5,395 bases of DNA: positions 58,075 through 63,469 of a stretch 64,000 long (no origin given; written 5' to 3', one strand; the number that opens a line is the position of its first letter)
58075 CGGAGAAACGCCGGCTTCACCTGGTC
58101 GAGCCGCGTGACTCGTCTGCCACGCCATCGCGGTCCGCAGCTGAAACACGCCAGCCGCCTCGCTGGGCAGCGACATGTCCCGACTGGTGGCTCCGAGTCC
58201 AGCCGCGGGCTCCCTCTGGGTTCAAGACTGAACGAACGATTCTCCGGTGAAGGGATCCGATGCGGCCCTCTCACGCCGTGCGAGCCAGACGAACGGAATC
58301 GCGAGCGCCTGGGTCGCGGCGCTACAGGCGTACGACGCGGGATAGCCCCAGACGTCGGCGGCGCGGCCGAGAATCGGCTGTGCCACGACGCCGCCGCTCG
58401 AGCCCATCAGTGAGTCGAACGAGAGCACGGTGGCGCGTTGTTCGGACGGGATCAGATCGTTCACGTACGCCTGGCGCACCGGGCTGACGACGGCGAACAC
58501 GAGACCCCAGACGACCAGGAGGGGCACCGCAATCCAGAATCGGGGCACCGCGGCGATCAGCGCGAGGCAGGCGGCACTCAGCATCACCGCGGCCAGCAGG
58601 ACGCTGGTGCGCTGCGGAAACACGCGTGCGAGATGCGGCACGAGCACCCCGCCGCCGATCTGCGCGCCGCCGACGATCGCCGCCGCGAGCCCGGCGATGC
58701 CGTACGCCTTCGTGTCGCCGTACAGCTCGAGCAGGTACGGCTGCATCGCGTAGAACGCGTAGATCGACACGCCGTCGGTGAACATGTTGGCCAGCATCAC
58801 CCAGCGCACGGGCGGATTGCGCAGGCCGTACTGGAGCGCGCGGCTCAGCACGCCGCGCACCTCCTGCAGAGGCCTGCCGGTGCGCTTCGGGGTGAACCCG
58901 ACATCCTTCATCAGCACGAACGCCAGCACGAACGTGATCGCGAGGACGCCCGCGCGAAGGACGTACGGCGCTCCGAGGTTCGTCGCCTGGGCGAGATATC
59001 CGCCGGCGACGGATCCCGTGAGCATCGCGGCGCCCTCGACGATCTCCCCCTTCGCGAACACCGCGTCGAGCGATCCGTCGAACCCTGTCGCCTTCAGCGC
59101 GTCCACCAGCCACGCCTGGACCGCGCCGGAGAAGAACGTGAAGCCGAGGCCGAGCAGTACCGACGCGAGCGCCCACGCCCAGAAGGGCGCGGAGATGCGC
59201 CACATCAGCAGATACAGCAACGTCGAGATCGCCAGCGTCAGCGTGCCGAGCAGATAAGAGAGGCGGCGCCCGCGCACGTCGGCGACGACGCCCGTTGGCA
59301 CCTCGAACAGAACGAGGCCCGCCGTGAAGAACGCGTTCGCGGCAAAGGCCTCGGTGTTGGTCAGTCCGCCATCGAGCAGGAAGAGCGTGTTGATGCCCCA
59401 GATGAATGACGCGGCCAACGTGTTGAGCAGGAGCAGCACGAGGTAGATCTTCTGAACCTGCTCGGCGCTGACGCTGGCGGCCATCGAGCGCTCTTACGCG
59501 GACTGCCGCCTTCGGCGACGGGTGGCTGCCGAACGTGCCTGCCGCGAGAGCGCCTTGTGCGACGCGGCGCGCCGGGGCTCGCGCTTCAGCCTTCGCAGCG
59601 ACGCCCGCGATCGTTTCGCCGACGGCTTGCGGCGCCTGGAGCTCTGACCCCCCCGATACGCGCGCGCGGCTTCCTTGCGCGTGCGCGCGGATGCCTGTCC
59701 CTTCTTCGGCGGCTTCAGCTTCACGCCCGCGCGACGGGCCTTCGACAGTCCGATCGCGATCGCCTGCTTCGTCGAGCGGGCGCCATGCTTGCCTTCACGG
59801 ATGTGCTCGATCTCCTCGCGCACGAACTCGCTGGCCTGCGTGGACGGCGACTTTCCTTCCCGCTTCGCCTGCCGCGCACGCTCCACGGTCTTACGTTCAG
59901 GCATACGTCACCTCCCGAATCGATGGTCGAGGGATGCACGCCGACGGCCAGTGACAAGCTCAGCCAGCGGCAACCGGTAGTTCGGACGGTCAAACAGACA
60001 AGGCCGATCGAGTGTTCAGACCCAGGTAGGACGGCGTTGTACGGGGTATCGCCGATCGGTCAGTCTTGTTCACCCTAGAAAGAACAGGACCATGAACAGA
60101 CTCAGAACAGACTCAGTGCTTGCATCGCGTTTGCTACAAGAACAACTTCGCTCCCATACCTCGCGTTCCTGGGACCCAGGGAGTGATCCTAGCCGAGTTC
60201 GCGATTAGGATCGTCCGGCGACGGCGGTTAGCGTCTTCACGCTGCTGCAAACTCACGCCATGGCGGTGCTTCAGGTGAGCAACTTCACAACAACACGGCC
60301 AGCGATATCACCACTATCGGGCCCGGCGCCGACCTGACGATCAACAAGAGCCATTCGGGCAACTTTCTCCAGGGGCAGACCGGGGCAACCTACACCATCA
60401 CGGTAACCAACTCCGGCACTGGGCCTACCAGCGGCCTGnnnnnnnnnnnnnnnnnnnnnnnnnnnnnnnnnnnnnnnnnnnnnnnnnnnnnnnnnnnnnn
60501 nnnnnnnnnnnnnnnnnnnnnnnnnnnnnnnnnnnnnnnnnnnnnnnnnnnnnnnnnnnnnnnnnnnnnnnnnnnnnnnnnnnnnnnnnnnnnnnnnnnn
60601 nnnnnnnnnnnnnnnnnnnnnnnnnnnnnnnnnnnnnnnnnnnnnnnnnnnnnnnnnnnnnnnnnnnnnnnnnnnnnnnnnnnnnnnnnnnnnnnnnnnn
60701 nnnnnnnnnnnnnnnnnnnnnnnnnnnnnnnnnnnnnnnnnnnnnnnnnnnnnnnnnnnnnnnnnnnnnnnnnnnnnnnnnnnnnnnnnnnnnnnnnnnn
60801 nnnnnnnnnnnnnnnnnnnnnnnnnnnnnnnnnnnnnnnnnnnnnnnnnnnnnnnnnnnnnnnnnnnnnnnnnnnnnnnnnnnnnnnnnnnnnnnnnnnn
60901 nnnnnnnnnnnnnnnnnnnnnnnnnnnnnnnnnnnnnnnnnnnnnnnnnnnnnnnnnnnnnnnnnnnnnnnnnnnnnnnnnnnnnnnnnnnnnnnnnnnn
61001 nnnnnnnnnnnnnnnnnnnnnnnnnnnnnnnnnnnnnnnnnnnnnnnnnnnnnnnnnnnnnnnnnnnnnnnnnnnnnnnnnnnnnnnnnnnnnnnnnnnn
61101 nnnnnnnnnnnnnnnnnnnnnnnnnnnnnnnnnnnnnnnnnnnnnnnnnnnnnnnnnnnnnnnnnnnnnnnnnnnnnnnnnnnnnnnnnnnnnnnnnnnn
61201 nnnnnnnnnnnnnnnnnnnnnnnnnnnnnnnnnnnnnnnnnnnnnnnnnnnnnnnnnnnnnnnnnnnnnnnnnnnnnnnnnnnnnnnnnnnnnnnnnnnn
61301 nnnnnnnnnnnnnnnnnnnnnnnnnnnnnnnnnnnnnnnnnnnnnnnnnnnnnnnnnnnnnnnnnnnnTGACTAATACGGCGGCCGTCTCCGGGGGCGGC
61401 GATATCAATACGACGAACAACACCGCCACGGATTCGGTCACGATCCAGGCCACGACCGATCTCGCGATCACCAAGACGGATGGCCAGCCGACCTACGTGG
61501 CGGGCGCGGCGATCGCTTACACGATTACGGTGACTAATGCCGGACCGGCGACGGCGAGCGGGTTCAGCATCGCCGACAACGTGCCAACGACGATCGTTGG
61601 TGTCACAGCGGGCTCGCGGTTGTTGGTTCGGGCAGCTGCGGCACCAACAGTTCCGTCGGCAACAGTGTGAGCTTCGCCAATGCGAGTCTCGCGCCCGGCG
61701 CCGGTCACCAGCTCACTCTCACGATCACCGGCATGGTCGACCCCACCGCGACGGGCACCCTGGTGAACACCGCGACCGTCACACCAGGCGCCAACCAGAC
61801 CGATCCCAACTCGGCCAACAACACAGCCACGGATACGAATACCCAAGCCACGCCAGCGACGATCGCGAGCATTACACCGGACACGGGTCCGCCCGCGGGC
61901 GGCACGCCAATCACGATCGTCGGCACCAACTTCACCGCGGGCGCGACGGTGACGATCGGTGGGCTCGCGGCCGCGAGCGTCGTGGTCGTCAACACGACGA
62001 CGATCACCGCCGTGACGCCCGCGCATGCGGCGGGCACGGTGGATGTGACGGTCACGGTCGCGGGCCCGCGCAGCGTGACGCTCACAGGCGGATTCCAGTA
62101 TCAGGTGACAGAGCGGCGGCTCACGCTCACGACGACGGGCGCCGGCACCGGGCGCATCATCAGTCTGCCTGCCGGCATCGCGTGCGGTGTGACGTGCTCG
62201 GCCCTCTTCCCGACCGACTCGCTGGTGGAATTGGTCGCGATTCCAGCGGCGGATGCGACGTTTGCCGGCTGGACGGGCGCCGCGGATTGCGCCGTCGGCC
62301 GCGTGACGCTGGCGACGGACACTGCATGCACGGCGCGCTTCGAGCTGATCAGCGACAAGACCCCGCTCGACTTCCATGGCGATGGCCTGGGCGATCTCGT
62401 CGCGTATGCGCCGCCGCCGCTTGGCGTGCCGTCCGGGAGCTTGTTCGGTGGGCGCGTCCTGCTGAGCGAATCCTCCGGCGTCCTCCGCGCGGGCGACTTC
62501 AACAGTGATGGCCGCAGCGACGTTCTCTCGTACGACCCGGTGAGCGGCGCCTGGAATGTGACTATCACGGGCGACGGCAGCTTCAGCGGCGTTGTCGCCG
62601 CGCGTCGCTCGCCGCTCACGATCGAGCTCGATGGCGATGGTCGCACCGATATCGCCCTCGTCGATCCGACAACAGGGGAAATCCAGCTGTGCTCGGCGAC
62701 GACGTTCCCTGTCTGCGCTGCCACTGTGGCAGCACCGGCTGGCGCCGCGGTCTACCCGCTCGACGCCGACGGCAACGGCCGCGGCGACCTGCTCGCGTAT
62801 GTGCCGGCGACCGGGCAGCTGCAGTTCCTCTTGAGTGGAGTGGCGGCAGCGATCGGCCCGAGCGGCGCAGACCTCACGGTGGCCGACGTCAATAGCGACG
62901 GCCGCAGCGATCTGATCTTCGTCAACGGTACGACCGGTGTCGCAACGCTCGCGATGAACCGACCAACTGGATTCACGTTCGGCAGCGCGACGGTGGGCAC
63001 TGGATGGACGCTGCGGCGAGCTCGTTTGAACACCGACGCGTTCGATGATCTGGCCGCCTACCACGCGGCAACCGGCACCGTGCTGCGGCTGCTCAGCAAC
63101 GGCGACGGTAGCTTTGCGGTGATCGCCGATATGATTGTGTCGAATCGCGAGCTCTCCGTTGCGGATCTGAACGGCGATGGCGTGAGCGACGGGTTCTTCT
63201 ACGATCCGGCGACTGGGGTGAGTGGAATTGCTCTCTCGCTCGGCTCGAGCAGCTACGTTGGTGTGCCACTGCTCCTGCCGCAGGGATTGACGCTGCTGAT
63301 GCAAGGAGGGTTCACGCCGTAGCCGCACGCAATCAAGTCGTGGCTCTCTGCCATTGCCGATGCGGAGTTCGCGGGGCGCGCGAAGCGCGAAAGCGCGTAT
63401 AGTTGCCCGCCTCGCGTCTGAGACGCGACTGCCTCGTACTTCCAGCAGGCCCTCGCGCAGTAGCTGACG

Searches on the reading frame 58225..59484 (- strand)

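Call 43: search_protein_families(library=pfam, proteins=[window:58225-59484:-], max_evalue=0.001)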
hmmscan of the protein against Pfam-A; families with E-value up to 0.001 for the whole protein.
window:58225-59484:- (420 aa): 1 family
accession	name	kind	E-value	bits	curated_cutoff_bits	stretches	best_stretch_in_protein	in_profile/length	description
PF07690.21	MFS_1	-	2.1e-28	99.7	33.4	1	16-368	3-346/347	Major Facilitator Superfamily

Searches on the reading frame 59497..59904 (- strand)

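Call 60: search_protein_families(library=pfam, proteins=[window:59497-59904:-], max_evalue=0.001)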
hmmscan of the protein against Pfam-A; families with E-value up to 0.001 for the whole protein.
window:59497-59904:- (136 aa): 1 family
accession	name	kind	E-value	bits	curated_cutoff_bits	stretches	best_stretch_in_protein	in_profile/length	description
PF20106.4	DUF6496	-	1.6e-06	28.8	24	1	28-68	18-58/58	Family of unknown function (DUF6496)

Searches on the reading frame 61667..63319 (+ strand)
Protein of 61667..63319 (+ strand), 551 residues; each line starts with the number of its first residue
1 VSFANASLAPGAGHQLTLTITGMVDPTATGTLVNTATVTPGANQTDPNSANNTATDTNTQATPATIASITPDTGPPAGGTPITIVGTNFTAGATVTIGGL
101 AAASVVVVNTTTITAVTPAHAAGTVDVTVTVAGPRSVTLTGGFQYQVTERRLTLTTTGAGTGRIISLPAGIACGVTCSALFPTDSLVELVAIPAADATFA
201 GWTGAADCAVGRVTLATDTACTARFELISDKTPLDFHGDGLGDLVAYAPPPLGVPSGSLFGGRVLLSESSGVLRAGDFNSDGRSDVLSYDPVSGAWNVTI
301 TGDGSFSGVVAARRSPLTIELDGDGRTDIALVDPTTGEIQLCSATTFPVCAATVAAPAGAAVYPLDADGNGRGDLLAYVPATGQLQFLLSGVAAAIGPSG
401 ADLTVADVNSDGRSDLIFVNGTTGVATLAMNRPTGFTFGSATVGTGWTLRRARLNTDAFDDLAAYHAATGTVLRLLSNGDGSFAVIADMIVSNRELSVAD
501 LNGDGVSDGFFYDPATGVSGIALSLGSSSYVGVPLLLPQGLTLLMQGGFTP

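Call 60: search_protein_families(library=pfam, proteins=[window:61667-63319:+], max_evalue=0.001)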
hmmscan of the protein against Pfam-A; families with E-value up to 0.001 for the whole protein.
window:61667-63319:+ (551 aa): 3 families
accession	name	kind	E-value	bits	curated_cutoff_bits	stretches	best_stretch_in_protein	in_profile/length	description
PF01833.30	TIG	-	1.5e-15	57.4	20.9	1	65-140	2-77/84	IPT/TIG domain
PF13517.12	FG-GAP_3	-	3.4e-14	53.6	26.9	0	321-376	2-60/61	FG-GAP-like repeat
PF01839.29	FG-GAP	-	3.2e-10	40.1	22.1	0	400-417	2-19/37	FG-GAP repeat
